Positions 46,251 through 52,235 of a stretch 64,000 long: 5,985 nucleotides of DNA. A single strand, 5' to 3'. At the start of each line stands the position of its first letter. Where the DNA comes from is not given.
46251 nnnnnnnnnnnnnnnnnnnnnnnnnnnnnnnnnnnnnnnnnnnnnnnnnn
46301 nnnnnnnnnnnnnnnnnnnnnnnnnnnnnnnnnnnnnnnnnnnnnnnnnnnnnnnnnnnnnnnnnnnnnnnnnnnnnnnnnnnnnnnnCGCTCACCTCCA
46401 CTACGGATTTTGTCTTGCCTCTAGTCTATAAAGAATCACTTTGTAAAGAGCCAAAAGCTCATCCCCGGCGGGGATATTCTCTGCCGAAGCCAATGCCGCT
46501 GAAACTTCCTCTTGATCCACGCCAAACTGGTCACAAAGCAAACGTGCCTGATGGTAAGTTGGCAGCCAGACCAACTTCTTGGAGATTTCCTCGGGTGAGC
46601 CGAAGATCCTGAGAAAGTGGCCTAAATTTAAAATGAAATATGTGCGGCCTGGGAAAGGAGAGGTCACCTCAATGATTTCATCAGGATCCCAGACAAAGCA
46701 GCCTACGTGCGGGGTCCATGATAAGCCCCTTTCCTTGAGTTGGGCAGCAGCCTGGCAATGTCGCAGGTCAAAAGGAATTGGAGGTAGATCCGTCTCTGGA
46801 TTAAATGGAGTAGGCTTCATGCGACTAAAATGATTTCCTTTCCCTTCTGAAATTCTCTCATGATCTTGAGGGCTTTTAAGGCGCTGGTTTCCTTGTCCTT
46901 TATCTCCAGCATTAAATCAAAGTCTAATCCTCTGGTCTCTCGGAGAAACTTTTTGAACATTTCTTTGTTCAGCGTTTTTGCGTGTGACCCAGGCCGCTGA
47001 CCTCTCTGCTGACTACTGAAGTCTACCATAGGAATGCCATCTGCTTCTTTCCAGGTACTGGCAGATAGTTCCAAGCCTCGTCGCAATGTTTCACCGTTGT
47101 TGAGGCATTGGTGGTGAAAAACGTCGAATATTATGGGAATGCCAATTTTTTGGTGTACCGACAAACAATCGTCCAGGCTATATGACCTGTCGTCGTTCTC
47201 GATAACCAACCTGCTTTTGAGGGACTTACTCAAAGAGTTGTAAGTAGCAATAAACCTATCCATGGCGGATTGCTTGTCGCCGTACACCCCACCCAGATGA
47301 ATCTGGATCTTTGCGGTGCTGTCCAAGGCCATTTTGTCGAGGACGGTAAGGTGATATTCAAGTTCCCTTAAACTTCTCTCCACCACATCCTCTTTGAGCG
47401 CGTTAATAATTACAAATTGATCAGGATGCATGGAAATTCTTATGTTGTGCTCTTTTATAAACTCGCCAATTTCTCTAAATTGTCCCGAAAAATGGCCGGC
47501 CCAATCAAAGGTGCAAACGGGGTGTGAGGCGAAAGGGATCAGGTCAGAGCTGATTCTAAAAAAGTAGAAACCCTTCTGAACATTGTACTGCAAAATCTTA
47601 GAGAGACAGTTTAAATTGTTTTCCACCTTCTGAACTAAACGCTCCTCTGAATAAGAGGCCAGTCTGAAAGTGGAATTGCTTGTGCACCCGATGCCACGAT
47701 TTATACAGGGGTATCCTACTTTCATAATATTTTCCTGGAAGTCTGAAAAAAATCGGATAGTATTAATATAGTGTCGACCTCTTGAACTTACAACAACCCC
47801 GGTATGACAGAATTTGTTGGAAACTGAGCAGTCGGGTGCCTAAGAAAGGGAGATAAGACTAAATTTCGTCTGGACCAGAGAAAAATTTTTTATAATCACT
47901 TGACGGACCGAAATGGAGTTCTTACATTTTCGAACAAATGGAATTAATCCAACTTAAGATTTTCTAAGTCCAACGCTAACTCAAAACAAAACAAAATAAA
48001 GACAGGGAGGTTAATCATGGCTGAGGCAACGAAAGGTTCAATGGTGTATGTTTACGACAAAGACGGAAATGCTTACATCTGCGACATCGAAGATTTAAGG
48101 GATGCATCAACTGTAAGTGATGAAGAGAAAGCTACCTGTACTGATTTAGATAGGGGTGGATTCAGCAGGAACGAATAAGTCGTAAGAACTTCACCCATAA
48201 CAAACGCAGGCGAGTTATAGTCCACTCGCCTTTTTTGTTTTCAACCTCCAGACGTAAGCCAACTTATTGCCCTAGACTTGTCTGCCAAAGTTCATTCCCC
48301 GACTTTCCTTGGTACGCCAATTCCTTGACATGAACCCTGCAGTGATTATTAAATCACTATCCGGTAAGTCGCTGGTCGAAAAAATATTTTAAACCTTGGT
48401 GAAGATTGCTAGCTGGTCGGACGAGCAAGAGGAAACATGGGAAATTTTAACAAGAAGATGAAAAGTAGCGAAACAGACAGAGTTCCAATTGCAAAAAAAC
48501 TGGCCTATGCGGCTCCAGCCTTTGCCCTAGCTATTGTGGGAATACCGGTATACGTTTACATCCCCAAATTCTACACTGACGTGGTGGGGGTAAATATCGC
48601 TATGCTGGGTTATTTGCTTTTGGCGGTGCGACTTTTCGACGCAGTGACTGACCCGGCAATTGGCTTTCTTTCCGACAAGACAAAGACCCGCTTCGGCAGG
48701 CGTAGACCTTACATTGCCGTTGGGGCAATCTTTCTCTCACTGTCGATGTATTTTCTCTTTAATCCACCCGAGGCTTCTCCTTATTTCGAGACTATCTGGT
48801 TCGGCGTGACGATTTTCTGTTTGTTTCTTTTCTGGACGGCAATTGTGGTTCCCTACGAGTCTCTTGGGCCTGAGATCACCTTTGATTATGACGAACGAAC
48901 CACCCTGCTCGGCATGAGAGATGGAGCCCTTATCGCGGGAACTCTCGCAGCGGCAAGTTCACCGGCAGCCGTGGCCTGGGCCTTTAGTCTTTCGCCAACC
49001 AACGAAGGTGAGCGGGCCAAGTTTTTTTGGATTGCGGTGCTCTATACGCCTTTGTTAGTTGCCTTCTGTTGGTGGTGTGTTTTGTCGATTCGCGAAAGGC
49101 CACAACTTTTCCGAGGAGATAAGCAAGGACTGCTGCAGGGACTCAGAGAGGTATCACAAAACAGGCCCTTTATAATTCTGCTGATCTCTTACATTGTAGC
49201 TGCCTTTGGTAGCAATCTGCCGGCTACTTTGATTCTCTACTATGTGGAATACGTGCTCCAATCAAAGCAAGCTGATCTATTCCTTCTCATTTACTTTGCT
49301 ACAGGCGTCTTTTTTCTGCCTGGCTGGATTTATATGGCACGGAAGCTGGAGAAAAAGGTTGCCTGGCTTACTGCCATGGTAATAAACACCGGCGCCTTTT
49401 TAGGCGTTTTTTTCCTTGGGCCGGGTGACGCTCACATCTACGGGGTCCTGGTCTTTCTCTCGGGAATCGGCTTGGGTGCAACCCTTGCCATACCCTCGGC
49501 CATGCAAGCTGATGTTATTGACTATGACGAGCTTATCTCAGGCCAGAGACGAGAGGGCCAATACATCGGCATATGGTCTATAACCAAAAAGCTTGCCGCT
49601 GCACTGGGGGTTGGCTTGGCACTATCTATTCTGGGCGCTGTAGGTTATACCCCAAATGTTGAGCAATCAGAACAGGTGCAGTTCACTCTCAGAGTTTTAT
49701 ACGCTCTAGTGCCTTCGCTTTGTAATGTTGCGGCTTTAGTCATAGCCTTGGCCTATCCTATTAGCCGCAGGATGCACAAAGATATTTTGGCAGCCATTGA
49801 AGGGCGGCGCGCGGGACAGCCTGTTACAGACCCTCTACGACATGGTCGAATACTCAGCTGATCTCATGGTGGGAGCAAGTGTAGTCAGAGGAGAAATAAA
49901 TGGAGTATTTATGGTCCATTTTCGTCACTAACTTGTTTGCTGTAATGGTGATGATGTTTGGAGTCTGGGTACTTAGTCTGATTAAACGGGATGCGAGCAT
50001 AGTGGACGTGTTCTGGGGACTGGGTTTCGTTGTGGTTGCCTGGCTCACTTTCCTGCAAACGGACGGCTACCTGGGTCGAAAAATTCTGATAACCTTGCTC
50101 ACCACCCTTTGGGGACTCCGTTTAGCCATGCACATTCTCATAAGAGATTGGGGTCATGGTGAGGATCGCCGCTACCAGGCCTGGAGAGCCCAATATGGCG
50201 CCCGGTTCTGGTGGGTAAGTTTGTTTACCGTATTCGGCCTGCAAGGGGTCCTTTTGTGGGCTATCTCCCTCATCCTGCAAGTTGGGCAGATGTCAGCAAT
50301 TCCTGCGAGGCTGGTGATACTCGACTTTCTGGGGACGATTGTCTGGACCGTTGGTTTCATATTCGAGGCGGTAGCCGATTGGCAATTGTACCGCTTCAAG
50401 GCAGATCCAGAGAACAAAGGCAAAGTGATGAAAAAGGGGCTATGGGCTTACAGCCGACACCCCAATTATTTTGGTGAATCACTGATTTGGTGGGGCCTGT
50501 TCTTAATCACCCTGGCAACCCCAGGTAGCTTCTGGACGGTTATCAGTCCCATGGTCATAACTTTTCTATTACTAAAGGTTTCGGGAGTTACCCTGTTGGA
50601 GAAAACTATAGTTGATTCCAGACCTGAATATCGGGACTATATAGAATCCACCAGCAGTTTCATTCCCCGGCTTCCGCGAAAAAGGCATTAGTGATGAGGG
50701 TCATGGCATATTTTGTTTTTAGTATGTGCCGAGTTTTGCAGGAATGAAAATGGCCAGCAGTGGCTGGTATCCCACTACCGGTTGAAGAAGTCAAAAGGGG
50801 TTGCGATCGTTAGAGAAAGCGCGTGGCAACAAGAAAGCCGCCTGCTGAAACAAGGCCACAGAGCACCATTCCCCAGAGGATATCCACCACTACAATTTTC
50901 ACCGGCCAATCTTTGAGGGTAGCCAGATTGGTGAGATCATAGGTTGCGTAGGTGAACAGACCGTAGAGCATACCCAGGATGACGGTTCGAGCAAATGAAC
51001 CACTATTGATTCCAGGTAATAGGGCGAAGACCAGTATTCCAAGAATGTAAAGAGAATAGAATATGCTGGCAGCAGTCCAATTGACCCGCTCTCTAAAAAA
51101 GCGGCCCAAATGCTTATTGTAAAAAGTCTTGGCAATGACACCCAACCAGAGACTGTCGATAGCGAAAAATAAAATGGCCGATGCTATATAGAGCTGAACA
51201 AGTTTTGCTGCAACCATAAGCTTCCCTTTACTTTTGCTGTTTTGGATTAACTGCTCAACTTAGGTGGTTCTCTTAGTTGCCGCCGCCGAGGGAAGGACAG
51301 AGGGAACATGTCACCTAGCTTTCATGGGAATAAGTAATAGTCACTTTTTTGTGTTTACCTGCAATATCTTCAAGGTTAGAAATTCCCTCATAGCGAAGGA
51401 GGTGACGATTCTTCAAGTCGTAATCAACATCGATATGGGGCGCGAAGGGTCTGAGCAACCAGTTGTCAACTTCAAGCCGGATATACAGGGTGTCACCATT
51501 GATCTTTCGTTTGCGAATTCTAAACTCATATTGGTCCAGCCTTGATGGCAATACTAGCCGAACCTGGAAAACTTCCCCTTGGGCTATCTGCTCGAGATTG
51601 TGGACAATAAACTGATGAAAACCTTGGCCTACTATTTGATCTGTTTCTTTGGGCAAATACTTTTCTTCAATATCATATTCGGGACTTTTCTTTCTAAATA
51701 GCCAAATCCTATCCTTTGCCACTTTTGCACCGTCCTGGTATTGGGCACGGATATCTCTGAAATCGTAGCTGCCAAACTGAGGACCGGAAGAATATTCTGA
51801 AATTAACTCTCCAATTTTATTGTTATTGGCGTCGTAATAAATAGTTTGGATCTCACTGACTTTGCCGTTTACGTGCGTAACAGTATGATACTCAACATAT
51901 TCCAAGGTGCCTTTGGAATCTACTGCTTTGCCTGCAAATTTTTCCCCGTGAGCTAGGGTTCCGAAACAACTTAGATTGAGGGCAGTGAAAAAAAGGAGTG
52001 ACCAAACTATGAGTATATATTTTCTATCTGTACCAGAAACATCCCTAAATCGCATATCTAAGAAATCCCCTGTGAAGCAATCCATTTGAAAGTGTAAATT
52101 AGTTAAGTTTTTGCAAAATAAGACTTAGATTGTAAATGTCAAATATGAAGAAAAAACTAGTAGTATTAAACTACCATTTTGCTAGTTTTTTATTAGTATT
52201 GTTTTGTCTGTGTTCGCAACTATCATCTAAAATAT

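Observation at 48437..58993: Eleven-gene membrane-lipid modification supercluster centred on a FAD-oxidoreductase/DUF1365/CFA-synthase operon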

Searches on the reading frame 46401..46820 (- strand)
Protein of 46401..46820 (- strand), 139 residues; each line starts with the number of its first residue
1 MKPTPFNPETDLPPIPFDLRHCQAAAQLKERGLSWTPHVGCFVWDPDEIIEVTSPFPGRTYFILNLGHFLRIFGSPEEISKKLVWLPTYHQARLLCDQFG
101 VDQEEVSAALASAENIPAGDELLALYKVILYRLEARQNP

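Call 4: search_protein_families(library=pfam, proteins=[window:46401-46820:-])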
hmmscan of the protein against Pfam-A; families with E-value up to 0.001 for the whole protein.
window:46401-46820:- (139 aa): 0 families

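Call 56: search_protein_families(library=pfam, proteins=[window:46401-46820:-], max_evalue=1)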
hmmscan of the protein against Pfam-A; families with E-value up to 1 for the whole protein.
window:46401-46820:- (139 aa): 1 family
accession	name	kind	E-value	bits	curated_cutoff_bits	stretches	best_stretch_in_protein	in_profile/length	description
PF21147.3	AMPK_alpha_AID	-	0.013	15.7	27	1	95-129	9-40/46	AMP-activated protein kinase, alpha subunit, autoinhibitory domain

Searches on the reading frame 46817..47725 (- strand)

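Call 4: search_protein_families(library=pfam, proteins=[window:46817-47725:-])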
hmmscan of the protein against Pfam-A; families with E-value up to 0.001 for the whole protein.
window:46817-47725:- (302 aa): 2 families
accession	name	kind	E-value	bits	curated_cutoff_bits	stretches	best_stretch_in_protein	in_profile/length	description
PF03851.20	UvdE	-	3.3e-68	230.3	24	1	18-263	23-274/275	UV-endonuclease UvdE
PF01261.30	AP_endonuc_2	-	1.3e-06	28.7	31.1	1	82-291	29-248/249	Xylose isomerase-like TIM barrel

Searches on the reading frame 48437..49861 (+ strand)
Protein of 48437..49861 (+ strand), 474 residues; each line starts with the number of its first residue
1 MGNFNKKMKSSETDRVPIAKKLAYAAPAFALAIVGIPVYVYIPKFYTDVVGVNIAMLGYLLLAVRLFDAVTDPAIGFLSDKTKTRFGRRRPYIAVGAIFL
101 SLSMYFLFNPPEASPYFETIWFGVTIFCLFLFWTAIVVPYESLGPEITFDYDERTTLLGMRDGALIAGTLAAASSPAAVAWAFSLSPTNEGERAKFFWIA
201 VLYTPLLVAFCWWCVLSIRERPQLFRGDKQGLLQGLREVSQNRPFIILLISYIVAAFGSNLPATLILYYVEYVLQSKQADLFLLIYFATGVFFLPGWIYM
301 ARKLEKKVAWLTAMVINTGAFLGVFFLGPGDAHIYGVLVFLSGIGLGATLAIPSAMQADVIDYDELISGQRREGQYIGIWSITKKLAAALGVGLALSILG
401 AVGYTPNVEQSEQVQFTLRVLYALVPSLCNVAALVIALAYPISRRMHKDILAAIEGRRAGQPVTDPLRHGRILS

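Call 3: search_protein_families(library=pfam, proteins=[window:48437-49861:+])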
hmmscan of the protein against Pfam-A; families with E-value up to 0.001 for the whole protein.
window:48437-49861:+ (474 aa): 2 families
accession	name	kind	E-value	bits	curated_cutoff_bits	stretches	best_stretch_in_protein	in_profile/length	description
PF13347.12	MFS_2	-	1.1e-95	321.1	27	1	24-444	2-427/427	MFS/sugar transport protein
PF07690.21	MFS_1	-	2.1e-15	56.9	33.4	2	153-391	118-346/347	Major Facilitator Superfamily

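Call 6: search_protein_families(library=ncbifam, proteins=[window:48437-49861:+], max_evalue=0.01)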
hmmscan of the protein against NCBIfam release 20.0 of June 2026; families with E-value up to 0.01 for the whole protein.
window:48437-49861:+ (474 aa): 6 families
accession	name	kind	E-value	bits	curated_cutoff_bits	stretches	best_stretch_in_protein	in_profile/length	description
TIGR00792.1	gph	subfamily_domain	3e-78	263.4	231.35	1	21-456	1-436/437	glycoside-pentoside-hexuronide (GPH):cation symporter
NF007353.0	PRK09848.1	equivalog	1.3e-52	179.1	528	1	28-461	21-448/457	glucuronide transporter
NF007237.0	PRK09669.1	subfamily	6.7e-52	176.6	610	1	15-461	5-449/461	putative symporter YagG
NF007749.0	PRK10429.1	equivalog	2.9e-44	151.7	456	1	17-458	4-451/473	melibiose:sodium transporter MelB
NF008526.0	PRK11462.1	equivalog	3.4e-33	115.1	836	1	18-453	8-441/460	glycoside-pentoside-hexuronide family transporter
TIGR01301.1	GPH_sucrose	subfamily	4.2e-07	29.2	511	1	46-104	30-88/476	sucrose/proton symporter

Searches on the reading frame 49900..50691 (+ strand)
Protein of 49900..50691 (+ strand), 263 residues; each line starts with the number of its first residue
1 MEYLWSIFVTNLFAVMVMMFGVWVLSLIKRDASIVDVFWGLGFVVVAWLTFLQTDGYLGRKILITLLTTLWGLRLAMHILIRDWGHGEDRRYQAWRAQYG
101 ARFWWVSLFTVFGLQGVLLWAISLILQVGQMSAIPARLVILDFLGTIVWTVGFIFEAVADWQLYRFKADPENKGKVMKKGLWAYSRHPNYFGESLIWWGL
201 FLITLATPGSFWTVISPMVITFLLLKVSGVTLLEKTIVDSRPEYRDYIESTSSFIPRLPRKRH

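Call 3: search_protein_families(library=pfam, proteins=[window:49900-50691:+])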
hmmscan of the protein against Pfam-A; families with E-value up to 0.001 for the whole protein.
window:49900-50691:+ (263 aa): 4 families
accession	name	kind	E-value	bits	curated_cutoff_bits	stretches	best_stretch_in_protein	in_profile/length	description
PF06966.17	DUF1295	-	3.5e-76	256.2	20.4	1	22-251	1-235/235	Protein of unknown function (DUF1295)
PF02544.21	Steroid_dh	-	6.2e-09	36.4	22.6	1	143-216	43-116/150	3-oxo-5-alpha-steroid 4-dehydrogenase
PF04191.18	PEMT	-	3.9e-06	27.7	25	1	148-225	14-90/105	Phospholipid methyltransferase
PF04140.19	ICMT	-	0.00023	22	24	1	171-222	30-80/95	Isoprenylcysteine carboxyl methyltransferase (ICMT) family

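Call 6: search_protein_families(library=ncbifam, proteins=[window:49900-50691:+], max_evalue=0.01)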
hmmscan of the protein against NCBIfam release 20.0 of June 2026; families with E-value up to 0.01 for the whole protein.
window:49900-50691:+ (263 aa): 1 family
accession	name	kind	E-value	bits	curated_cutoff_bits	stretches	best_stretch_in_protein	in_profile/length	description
NF040696.1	isopcys_mtase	equivalog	0.0064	16.4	160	1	170-257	106-189/190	protein-S-isoprenylcysteine O-methyltransferase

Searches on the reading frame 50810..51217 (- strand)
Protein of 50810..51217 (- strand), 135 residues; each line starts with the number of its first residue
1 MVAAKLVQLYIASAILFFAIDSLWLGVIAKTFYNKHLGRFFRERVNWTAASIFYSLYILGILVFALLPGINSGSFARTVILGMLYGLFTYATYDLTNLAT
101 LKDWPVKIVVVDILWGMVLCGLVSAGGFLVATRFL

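Call 3: search_protein_families(library=pfam, proteins=[window:50810-51217:-])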
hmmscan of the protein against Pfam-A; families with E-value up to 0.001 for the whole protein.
window:50810-51217:- (135 aa): 1 family
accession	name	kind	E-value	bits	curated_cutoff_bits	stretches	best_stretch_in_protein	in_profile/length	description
PF09945.14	DUF2177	-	1.5e-45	154.8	26.9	1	7-128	2-123/124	Predicted membrane protein (DUF2177)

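Call 6: search_protein_families(library=ncbifam, proteins=[window:50810-51217:-], max_evalue=0.01)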
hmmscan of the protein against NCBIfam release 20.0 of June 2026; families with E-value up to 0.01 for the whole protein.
window:50810-51217:- (135 aa): 0 families

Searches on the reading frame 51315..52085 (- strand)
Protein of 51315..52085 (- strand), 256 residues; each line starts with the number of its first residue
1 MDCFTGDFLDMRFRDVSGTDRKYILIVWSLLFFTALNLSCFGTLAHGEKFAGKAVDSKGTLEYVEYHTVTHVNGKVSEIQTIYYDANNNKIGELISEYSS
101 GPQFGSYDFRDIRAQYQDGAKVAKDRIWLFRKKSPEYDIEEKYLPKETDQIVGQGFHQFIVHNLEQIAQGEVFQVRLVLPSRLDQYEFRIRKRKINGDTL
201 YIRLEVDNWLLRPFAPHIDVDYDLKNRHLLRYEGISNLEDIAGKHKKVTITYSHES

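Call 3: search_protein_families(library=pfam, proteins=[window:51315-52085:-])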
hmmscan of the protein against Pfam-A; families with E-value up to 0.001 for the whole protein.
window:51315-52085:- (256 aa): 0 families

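Call 6: search_protein_families(library=ncbifam, proteins=[window:51315-52085:-], max_evalue=0.01)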
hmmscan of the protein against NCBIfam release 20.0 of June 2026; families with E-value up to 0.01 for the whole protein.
window:51315-52085:- (256 aa): 0 families

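Call 56: search_protein_families(library=pfam, proteins=[window:51315-52085:-], max_evalue=1)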
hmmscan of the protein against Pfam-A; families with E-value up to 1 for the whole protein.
window:51315-52085:- (256 aa): 1 family
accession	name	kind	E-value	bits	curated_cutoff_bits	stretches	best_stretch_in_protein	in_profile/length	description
PF21590.2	AP5B1_C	-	0.023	15.9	21.9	1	146-214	26-87/95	AP5B1, C-terminal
